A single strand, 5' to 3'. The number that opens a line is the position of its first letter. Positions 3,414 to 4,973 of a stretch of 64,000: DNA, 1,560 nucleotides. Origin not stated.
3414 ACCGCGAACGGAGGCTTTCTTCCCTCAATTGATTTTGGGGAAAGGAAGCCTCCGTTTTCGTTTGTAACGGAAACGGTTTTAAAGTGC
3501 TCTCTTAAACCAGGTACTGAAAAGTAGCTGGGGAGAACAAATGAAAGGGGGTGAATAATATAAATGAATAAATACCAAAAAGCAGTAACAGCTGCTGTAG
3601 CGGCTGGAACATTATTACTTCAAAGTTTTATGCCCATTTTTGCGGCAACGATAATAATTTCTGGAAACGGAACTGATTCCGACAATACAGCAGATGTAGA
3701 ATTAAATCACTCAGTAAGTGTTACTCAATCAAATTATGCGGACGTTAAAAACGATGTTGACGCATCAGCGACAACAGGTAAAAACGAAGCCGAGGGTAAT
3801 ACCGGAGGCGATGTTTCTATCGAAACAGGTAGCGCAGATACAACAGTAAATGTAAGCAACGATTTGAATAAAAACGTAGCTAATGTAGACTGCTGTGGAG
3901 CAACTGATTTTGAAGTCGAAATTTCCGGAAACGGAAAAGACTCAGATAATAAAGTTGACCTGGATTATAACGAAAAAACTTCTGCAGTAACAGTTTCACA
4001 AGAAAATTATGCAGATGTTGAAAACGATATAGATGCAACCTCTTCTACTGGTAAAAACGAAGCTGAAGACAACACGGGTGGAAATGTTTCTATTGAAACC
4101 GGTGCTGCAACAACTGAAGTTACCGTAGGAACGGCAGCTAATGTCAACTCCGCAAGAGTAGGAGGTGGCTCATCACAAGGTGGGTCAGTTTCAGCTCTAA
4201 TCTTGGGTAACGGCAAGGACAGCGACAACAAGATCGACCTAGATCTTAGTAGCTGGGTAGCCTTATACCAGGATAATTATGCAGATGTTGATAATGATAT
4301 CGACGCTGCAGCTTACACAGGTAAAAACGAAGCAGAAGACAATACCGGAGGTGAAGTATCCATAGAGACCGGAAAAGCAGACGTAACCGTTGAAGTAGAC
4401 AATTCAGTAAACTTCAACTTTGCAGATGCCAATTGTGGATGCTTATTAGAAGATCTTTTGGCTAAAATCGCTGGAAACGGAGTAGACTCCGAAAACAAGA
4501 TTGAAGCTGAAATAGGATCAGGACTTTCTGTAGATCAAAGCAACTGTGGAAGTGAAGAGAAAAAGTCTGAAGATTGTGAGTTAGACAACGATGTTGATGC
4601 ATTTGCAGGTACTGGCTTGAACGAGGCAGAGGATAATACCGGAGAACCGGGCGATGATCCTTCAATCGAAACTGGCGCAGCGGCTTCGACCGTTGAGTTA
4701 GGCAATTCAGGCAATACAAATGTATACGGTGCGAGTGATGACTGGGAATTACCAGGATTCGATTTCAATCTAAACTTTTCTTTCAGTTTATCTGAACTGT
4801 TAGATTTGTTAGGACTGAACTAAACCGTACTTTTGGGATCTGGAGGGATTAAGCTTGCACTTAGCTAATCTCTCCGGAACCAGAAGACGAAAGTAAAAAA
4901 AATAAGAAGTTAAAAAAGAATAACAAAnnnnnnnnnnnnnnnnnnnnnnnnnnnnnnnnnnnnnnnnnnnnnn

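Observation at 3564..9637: Sortase with a cluster of paralogous secreted repeat proteins built from a novel NTGG...S(I/V)xTG module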

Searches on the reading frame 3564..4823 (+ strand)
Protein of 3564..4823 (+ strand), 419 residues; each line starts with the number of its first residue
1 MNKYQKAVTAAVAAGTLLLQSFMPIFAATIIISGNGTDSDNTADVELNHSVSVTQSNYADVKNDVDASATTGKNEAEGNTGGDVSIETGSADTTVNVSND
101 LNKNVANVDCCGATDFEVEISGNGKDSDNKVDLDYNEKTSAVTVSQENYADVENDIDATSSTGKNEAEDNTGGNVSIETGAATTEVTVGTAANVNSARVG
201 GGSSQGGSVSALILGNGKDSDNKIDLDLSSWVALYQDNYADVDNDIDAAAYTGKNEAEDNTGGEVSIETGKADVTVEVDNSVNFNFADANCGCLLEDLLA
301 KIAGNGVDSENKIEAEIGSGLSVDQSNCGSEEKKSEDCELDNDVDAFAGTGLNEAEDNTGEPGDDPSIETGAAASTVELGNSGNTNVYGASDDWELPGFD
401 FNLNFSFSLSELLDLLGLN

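Call 3: search_protein_families(library=pfam, proteins=[window:3564-4823:+], max_evalue=1)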
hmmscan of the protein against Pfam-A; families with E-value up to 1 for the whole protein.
window:3564-4823:+ (419 aa): 3 families
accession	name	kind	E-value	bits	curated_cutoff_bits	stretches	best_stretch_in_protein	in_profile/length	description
PF09865.15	DUF2092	-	0.021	14.7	21.2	1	222-278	100-156/212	Predicted periplasmic protein (DUF2092)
PF08308.17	PEGA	-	0.024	15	20.8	0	136-159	33-56/71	PEGA domain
PF20068.4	Amphi-Trp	-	0.2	12.1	27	0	261-285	31-55/93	Amphi-Trp domain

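Call 4: search_protein_families(library=ncbifam, proteins=[window:3564-4823:+], max_evalue=1)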
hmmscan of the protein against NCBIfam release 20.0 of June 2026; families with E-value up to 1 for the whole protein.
window:3564-4823:+ (419 aa): 0 families

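Call 5: search_solved_structures(query=window:3564-4823:+, max_evalue=10)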
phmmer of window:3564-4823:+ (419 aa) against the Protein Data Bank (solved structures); distinct sequences matched with E-value up to 10: 0.

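Call 7: find_homologous_proteins(query=window:3564-4823:+)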
Query window:3564-4823:+ (419 aa): 490 proteins with E <= 0.001 among 8000 candidates; the best 120 are listed.
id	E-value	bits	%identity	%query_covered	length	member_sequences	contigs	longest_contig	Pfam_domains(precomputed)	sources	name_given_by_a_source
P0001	1.5e-250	849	98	100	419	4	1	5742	-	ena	-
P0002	9.6e-210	715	82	100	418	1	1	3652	-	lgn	-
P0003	8.9e-148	511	64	100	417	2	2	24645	-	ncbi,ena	ncbi:MAG: hypothetical protein AAB778_00445 [Patescibacteria group bacterium]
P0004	1.7e-143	497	62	100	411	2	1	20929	-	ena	-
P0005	1.7e-134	467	59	99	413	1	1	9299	-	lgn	-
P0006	4.8e-132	459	60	99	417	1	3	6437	-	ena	-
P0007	1.1e-131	458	59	99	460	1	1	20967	-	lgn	-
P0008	9.2e-131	455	59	99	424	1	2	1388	-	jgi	-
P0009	3.9e-130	453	59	100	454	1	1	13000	-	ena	-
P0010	1.1e-129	451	58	100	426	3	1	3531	-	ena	-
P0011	2.4e-129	450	58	100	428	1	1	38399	-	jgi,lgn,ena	-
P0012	4.2e-129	449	58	100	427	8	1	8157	-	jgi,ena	-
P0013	6.6e-129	449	58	99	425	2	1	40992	-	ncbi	ncbi:MAG: hypothetical protein AAB535_03030 [Patescibacteria group bacterium]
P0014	1.9e-128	447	58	99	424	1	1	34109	-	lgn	-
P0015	2.3e-128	447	60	99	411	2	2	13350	-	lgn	-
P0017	2.9e-128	447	58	100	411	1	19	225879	-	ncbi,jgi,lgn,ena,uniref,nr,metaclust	ncbi:MAG: SNF2 domain/helicase domain/RING finger domain-containing protein [Candidatus Woesebacteri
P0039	4.2e-114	400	56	100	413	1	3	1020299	-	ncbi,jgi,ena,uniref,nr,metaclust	ncbi:hypothetical protein A3A79_00360 [Candidatus Gottesmanbacteria bacterium RIFCSPLOWO2_01_FULL_43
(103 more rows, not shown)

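Call 13: find_encoding_contigs(protein=P0039, flank=10000, max_places=2)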
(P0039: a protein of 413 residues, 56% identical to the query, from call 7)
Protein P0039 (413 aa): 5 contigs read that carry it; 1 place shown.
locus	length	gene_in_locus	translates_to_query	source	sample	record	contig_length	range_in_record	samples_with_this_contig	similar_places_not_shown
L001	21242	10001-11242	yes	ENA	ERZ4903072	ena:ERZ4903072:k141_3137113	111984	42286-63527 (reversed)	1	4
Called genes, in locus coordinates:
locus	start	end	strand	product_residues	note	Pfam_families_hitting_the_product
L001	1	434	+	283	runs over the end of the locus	PF05697:Trigger_N, PF05698:Trigger_C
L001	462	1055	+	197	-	PF18904:DUF5660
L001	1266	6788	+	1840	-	PF24514:SpaA_4 (faint), PF19403:SpaA_2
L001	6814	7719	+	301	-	-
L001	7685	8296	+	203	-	PF04203:Sortase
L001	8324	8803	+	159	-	-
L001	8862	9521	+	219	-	-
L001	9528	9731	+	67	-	PF10055:DUF2292 (weak)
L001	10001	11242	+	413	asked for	-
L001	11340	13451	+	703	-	-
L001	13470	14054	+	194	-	-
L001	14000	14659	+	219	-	PF04203:Sortase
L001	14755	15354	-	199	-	-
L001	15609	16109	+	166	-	-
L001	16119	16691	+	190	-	-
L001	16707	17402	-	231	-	PF01797:Y1_Tnp (weak)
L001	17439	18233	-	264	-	-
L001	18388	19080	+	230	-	-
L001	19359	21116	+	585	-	PF00587:tRNA-synt_2b, PF03129:HGTP_anticodon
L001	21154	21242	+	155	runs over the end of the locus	PF05198:IF3_N, PF00707:IF3_C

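Call 14: find_encoding_contigs(protein=P0017, flank=10000, max_places=2)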
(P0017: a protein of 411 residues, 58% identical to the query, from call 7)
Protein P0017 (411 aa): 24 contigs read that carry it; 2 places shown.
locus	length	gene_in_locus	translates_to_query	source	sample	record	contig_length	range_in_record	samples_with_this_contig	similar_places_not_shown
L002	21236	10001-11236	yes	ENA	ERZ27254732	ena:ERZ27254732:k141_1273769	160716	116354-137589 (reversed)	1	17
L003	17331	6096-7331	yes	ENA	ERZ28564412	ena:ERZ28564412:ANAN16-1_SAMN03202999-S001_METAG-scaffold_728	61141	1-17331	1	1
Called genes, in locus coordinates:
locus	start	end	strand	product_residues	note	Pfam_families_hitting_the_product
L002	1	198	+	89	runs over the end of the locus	-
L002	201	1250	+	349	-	PF03462:PCRF, PF00472:RF-1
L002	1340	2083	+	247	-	-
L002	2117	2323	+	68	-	PF18929:DUF5678 (faint)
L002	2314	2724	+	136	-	PF13650:Asp_protease_2 (weak), PF13975:gag-asp_proteas (weak)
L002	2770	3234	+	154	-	-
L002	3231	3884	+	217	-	PF02463:SMC_N (weak), PF13555:AAA_29 (weak), PF20720:nSTAND3 (faint), PF00005:ABC_tran, PF13304:AAA_21 (faint)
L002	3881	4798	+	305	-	PF18075:FtsX_ECD, PF02687:FtsX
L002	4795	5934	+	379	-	PF01551:Peptidase_M23 (faint)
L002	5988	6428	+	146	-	PF01371:Trp_repressor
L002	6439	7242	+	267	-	-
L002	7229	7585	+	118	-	PF04892:VanZ-LLP1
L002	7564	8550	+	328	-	PF01073:3Beta_HSD, PF01370:Epimerase, PF02719:Polysacc_synt_2, PF04321:RmlD_sub_bind, PF05368:NmrA (faint), PF07993:NAD_binding_4 (faint), PF13460:NAD_binding_10 (weak), PF16363:GDP_Man_Dehyd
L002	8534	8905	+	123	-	PF27226:AF_1845 (weak)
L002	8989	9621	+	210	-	-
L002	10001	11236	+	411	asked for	-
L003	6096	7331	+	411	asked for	-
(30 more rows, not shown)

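Call 22: predict_structure(alignment_id=A1)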
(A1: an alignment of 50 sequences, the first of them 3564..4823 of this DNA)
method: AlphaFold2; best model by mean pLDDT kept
length: 419 residues; sequences in the alignment: 50
mean_pLDDT: 71.9   pTM: 0.61
mean pLDDT of the five models: 71.9, 71.7, 45.4, 43.0, 38.9
residues with pLDDT >= 90: 48; 70-90: 217; 50-70: 111; < 50: 43
segments of 3 or more residues with pLDDT < 50: 1-26, 397-407
pLDDT, mean of each block of 10 residues (from residue 1): 37 39 50 66 66 66 84 79 85 88 71 68 69 66 76 90 80 83 91 75 63 68 75 79 90 80 82 91 77 60 63 71 72 64 90 76 75 89 72 46 49 64
secondary structure, 60 per line:
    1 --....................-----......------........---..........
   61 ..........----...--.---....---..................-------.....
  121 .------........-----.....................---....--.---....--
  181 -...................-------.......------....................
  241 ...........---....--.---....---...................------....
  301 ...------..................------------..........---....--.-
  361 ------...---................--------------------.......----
elements in order: H3-22 E28-33 E40-47 E51-70 E75-77 E84-87 E91-108 E116-121 E128-135 E141-161 E165-168 E175-178 E182-200 E208-214 E221-251 E255-258 E265-268 E272-290 E297-303 E310-327 E340-349 E353-356 E367-369 E373-388 H409-415

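Call 48: find_related_loci(query=A1, collection=genome_contigs, flank=9000)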
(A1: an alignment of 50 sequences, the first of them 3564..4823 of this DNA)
Query A1 (419 aa) in genome_contigs; peptide patterns used: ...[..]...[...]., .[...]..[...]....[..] (x = any residue, [..] = any of these).
279 stretches matched a pattern; 159 encode a relative of the query (tblastn E <= 1e-3); the best 80 are kept; 80 distinct loci.
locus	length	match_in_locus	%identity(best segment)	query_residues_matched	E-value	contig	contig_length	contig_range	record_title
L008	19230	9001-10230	60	1-416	3e-139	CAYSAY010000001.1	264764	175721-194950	MAG TPA_asm: uncultured Gammaproteobacteria bacterium isolate ERP113451_co1_283 genome assembly, contig: NODE_7_length_2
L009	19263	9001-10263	58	1-416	2e-134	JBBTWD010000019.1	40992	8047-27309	MAG: Patescibacteria group bacterium isolate H43-bin018_1 H43_bin018_1_000000000019, whole genome shotgun sequence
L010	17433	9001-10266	58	1-416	4e-132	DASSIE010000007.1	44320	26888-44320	MAG TPA_asm: Patescibacteria group bacterium isolate SMAG_U1079 k141_397974, whole genome shotgun sequence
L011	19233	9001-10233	58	1-418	1e-135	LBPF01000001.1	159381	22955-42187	MAG: Candidatus Woesebacteria bacterium GW2011_GWB1_33_38 UR44_C0001, whole genome shotgun sequence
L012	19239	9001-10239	56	1-418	3e-124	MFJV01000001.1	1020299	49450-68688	MAG: Candidatus Gottesmanbacteria bacterium RIFCSPLOWO2_01_FULL_43_11b rifcsplowo2_01_scaffold_30, whole genome shotgun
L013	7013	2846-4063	57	4-418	4e-122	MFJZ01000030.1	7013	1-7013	MAG: Candidatus Gottesmanbacteria bacterium RIFCSPLOWO2_01_FULL_49_10 rifcsplowo2_01_scaffold_30608, whole genome shotgu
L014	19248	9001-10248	54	1-403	6e-121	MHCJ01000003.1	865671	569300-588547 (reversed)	MAG: Candidatus Chisholmbacteria bacterium RIFCSPHIGHO2_01_FULL_52_32 rifcsphigho2_01_scaffold_32, whole genome shotgun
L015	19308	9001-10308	54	1-418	3e-120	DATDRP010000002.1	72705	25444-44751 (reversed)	MAG TPA_asm: Patescibacteria group bacterium isolate SMAG_U7980 k141_2645234, whole genome shotgun sequence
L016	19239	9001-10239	54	1-417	6e-119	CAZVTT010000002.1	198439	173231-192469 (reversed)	MAG TPA_asm: uncultured Gammaproteobacteria bacterium isolate SRP292972_co1_32 genome assembly, contig: NODE_96_length_1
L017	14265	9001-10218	55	4-418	9e-119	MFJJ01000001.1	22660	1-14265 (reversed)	MAG: Candidatus Gottesmanbacteria bacterium RIFCSPHIGHO2_01_FULL_46_14 rifcsphigho2_01_scaffold_10795, whole genome shot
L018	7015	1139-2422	52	1-413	1e-118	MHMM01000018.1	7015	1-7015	MAG: Candidatus Nealsonbacteria bacterium RIFOXYB1_FULL_40_15 rifoxyb1_full_scaffold_8657, whole genome shotgun sequence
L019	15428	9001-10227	55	1-418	3e-116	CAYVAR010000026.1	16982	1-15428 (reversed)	MAG TPA_asm: uncultured Gammaproteobacteria bacterium isolate binchicken_co110_1166 genome assembly, contig: NODE_7293_l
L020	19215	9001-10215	54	1-409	3e-115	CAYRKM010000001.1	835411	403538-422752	MAG TPA_asm: uncultured Gammaproteobacteria bacterium isolate SRP292972_co1_108 genome assembly, contig: NODE_7_length_8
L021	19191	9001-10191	55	1-405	4e-115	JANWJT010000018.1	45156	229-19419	MAG: Candidatus Microgenomates bacterium isolate CRAIB_MAG74 c_000000099751, whole genome shotgun sequence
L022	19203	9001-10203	53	1-397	3e-112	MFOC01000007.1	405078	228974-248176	MAG: Candidatus Levybacteria bacterium RIFCSPHIGHO2_02_FULL_40_18 rifcsphigho2_02_scaffold_49, whole genome shotgun sequ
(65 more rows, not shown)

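Call 67: search_protein_families(library=ncbifam, proteins=[L001:7685-8296:+], max_evalue=0.001)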
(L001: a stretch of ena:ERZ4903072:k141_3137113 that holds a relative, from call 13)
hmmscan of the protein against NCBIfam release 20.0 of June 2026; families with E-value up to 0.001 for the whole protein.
L001:7685-8296:+ (203 aa): 5 families
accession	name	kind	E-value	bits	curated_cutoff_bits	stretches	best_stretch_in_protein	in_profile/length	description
NF033745.1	class_C_sortase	subfamily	2.5e-17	63.3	160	1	87-199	113-220/220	class C sortase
NF058671.1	sortase_SrtD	exception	1.3e-11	44.5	140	1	64-185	68-170/187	class D sortase, LPxTATN-specific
TIGR01076.1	sortase_fam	subfamily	1.5e-11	44.2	39.35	1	89-200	22-128/136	sortase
NF033746.1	class_D_sortase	subfamily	1.5e-11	44.2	165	1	63-185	13-116/135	class D sortase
NF033747.1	class_E_sortase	subfamily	5.6e-09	36.1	160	1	85-198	91-204/211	class E sortase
